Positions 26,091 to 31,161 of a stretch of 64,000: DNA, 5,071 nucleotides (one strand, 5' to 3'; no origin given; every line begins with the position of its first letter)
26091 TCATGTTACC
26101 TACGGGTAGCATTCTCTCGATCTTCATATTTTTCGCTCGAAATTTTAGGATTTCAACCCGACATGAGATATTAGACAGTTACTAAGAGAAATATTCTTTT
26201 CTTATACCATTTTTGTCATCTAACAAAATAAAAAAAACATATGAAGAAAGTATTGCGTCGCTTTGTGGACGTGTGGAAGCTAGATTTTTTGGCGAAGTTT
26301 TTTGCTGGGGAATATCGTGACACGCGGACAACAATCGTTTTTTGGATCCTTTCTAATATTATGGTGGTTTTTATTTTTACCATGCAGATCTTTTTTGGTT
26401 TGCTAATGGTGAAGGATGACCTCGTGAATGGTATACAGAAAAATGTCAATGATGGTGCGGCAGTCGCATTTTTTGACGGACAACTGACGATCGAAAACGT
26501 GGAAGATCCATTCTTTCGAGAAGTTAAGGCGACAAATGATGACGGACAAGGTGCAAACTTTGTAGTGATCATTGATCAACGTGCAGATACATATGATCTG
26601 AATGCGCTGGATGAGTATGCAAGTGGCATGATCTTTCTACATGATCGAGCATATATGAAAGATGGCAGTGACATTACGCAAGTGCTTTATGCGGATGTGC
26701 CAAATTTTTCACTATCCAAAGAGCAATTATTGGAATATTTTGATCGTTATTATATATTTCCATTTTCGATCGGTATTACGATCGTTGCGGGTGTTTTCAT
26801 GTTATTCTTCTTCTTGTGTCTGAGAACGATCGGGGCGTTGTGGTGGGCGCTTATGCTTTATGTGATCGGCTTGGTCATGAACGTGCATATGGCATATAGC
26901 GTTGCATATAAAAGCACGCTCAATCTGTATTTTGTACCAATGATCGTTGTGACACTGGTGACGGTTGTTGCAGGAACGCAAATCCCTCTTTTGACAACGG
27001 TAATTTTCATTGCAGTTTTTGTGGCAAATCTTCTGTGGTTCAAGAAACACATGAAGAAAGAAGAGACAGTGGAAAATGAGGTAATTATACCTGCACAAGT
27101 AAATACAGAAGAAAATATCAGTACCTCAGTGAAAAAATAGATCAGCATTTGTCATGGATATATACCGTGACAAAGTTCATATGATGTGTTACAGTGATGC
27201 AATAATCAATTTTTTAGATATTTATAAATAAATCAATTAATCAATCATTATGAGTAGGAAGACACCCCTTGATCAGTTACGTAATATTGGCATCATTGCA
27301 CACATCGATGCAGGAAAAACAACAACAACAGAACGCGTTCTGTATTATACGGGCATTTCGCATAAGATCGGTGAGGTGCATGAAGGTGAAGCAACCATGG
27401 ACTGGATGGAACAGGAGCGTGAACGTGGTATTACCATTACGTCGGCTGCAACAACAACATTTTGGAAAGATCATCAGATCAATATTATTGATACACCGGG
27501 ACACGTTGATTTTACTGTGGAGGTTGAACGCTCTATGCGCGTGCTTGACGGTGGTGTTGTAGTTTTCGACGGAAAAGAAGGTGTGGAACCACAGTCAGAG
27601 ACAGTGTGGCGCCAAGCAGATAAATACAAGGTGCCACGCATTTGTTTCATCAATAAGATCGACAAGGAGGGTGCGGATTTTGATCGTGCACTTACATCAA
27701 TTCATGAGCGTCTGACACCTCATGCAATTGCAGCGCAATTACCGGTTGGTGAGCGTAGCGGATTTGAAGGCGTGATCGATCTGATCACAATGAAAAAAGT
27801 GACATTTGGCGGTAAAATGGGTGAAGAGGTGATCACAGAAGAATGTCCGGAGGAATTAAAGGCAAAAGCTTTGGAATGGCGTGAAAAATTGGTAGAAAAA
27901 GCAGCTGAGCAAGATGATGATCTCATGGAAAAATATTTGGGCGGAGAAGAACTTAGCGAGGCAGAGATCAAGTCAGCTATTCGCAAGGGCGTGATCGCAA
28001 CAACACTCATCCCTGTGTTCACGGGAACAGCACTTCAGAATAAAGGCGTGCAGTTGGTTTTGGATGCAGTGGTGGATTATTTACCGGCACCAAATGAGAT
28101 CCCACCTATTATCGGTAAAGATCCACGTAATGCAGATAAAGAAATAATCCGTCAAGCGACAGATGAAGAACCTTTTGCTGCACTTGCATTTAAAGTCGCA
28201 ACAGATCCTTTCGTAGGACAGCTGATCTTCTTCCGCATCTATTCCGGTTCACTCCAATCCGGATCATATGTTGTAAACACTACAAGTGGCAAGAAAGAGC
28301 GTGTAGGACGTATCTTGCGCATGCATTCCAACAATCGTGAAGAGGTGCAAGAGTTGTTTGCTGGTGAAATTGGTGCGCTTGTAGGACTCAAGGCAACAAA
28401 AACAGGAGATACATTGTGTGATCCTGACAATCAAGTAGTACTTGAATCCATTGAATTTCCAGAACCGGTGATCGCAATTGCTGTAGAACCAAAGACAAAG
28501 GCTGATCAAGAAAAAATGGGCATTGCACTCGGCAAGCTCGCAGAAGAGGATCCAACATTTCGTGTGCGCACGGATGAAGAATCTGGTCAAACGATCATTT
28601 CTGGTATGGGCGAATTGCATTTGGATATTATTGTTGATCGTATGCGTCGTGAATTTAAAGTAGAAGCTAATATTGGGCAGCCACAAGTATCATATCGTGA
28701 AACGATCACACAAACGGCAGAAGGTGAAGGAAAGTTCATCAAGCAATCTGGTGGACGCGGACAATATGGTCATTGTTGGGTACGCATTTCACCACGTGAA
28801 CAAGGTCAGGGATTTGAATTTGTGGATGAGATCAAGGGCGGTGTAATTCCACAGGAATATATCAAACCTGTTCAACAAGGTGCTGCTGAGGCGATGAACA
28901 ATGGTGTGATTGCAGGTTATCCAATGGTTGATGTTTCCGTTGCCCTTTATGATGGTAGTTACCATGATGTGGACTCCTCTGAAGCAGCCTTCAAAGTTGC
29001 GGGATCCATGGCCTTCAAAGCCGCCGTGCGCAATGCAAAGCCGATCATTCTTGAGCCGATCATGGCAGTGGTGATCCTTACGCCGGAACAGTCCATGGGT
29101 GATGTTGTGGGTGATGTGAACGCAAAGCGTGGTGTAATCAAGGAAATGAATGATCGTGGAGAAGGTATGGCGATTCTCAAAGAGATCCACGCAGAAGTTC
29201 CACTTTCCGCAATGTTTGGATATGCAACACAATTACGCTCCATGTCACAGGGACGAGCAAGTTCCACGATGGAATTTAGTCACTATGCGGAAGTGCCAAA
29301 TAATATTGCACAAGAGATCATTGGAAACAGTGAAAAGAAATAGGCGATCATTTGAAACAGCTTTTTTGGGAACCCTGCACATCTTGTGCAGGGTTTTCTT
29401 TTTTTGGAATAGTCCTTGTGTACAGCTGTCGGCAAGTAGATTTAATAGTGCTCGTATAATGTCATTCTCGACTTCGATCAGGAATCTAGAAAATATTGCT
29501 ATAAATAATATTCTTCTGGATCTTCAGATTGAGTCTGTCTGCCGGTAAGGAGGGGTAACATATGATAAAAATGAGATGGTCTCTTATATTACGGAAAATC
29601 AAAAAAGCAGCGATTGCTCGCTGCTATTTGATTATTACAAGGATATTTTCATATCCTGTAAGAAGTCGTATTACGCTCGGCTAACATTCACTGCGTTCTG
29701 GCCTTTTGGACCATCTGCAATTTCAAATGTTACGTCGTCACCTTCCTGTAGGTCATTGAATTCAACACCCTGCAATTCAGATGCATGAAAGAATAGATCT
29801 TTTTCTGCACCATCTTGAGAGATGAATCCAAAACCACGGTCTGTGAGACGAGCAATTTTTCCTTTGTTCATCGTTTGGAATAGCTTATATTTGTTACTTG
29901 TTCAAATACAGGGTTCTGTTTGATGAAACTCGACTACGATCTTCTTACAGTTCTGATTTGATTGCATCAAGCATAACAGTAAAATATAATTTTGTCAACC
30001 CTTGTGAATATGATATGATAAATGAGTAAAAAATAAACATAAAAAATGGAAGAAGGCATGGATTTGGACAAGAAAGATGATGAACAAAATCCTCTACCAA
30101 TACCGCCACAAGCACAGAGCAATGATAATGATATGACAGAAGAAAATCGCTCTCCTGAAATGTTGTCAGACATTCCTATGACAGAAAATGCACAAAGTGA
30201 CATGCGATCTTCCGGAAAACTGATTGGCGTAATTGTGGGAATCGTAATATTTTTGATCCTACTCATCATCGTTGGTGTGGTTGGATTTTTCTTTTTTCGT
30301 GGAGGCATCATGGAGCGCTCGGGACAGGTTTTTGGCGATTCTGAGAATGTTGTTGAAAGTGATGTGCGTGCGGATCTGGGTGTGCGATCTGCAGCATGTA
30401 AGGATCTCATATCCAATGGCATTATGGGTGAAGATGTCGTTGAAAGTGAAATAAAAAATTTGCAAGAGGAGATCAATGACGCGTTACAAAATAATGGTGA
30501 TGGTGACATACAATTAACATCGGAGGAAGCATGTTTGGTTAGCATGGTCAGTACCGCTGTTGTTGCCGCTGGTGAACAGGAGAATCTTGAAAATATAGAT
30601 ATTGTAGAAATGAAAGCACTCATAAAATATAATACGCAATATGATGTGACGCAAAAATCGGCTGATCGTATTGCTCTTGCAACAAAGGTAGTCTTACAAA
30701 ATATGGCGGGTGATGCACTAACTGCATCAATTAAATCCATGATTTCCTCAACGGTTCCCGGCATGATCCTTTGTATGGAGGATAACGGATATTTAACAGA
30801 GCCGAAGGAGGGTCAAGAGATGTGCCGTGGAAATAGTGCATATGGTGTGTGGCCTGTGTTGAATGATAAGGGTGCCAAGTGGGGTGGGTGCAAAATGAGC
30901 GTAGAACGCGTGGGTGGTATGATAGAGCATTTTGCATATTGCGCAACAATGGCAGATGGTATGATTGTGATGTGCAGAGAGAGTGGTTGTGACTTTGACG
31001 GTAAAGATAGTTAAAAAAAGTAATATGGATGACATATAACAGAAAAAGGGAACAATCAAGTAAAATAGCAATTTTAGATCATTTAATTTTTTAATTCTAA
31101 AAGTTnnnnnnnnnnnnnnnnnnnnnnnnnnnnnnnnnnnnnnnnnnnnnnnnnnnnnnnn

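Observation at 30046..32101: Tandem paralogs sharing a type IV pilin-like C-terminal domain, one fused to an RDD membrane domain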

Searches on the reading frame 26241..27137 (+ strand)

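Call 62: search_protein_families(library=pfam, proteins=[window:26241-27137:+], max_evalue=0.01)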
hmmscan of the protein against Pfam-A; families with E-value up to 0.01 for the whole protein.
window:26241-27137:+ (299 aa): 1 family
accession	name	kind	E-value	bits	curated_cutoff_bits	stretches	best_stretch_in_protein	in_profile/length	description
PF06691.16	DUF1189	-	1.6e-12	47.9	28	1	31-260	25-237/244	Protein of unknown function (DUF1189)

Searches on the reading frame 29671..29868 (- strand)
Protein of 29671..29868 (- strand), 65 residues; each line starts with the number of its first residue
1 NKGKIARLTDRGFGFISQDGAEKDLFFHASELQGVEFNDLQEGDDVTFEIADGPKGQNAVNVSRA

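Call 62: search_protein_families(library=pfam, proteins=[window:29671-29868:-], max_evalue=0.01)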
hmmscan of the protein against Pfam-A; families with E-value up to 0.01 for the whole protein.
window:29671-29868:- (65 aa): 2 families
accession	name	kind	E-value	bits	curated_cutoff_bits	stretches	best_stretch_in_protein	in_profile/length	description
PF00313.28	CSD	-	2.6e-20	72.5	27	1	2-64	2-65/66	'Cold-shock' DNA-binding domain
PF08206.17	OB_RNB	-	2.2e-05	24.5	24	1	8-52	5-44/58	Ribonuclease B OB domain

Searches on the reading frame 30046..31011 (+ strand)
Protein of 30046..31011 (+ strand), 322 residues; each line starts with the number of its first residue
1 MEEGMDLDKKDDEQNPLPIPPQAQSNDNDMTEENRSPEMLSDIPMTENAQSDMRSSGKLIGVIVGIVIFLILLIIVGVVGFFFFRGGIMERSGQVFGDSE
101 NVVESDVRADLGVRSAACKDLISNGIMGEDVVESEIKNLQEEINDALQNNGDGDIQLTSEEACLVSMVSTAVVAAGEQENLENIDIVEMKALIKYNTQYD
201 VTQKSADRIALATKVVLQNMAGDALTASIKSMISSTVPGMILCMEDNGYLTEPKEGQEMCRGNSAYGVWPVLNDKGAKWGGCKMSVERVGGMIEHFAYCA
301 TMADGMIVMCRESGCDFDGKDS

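Call 4: search_protein_families(library=pfam, proteins=[window:30046-31011:+], max_evalue=1)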
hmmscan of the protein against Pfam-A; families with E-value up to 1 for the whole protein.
window:30046-31011:+ (322 aa): 5 families
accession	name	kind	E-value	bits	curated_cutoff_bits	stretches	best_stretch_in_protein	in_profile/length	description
PF14221.11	DUF4330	-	0.0025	18.4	27.6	1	55-170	6-125/167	Domain of unknown function (DUF4330)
PF06365.17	CD34_antigen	-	0.032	14.7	26.3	1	61-108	105-152/204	CD34/Podocalyxin family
PF17870.6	Insulin_TMD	-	0.059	13.9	33.4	1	58-85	13-40/47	Insulin receptor trans-membrane segment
PF06024.17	Orf78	-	0.11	13.2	29.4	1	24-83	26-85/101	Orf78 (ac78)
PF12751.13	Vac7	-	0.11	12.3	28.7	1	5-83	252-323/383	Vacuolar segregation subunit 7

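Call 5: search_protein_families(library=ncbifam, proteins=[window:30046-31011:+], max_evalue=1)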
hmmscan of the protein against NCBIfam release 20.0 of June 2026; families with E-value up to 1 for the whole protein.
window:30046-31011:+ (322 aa): 2 families
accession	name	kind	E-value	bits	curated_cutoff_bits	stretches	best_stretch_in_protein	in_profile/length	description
NF006283.1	PRK08455.1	equivalog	0.024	14.2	187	1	47-87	7-45/182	flagellar basal body-associated protein FliL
NF007125.0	PRK09566.1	equivalog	0.027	12.9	594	1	74-181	272-379/513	ferredoxin--nitrite reductase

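Call 10: find_homologous_proteins(query=window:30046-31011:+, max_evalue=0.001)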
Query window:30046-31011:+ (322 aa): 4 proteins with E <= 0.001 among 3281 candidates.
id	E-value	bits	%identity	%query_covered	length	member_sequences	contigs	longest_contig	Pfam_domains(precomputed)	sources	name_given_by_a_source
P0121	5.1e-208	708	100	100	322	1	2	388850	-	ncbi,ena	-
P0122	2.1e-180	617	87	100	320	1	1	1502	-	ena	-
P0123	2.5e-160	551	78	99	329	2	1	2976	-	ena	-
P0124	5.8e-155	533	76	98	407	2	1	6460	-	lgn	-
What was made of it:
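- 30046..31014 (+): p1 gene (322 aa): a bitopic membrane protein that carries a pilin-type head on a stalk. It has four close homologs (call 10).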

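Call 11: find_encoding_contigs(protein=P0121, flank=10000, max_places=3)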
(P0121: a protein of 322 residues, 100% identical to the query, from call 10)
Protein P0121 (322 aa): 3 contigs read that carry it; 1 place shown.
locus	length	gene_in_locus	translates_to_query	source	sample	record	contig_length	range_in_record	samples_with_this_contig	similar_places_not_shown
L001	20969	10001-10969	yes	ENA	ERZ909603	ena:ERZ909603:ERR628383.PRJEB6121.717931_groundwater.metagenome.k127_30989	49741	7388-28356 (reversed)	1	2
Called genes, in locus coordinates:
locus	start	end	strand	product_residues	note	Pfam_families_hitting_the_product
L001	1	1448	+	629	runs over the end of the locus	PF10101:DUF2339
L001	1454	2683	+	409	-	PF02412:TSP_3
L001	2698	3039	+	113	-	-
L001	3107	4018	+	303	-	PF01370:Epimerase (weak), PF04321:RmlD_sub_bind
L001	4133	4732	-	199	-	-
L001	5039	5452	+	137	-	PF00164:Ribosom_S12_S23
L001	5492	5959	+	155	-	PF00177:Ribosomal_S7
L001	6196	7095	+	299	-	PF06691:DUF1189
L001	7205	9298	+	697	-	PF00009:GTP_EFTU, PF03144:GTP_EFTU_D2, PF22042:EF-G_D2, PF14492:EFG_III, PF16658:RF3_C (weak), PF03764:EFG_IV, PF00679:EFG_C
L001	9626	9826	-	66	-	PF00313:CSD, PF08206:OB_RNB (faint)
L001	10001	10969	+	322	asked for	-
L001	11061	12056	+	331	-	PF06271:RDD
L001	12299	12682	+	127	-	PF04977:DivIC (weak)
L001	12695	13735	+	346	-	PF13623:SurA_N_2 (weak), PF13624:SurA_N_3, PF00639:Rotamase, PF13145:Rotamase_2, PF13616:Rotamase_3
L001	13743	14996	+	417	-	PF00089:Trypsin, PF10459:Peptidase_S46 (faint), PF13365:Trypsin_2, PF00595:PDZ, PF13180:PDZ_2, PF17820:PDZ_6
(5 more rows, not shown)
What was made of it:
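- There is an identical copy on an independent ENA contig (call 11).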

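Call 12: find_encoding_contigs(protein=P0124, flank=10000, max_places=3)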
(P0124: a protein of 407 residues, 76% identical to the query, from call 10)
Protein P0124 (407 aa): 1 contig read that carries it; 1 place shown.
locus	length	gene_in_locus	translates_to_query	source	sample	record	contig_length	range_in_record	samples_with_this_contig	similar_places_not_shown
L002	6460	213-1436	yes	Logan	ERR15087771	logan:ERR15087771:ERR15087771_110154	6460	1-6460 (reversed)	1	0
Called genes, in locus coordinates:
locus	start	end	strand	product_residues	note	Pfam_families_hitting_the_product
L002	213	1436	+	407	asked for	-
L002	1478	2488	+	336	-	PF06271:RDD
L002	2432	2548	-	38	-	-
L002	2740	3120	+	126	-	PF04977:DivIC (weak)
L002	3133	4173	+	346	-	PF13623:SurA_N_2 (faint), PF13624:SurA_N_3 (weak), PF13616:Rotamase_3, PF13145:Rotamase_2, PF00639:Rotamase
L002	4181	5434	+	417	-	PF00089:Trypsin, PF10459:Peptidase_S46 (faint), PF13365:Trypsin_2, PF00595:PDZ, PF13180:PDZ_2, PF17820:PDZ_6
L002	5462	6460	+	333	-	?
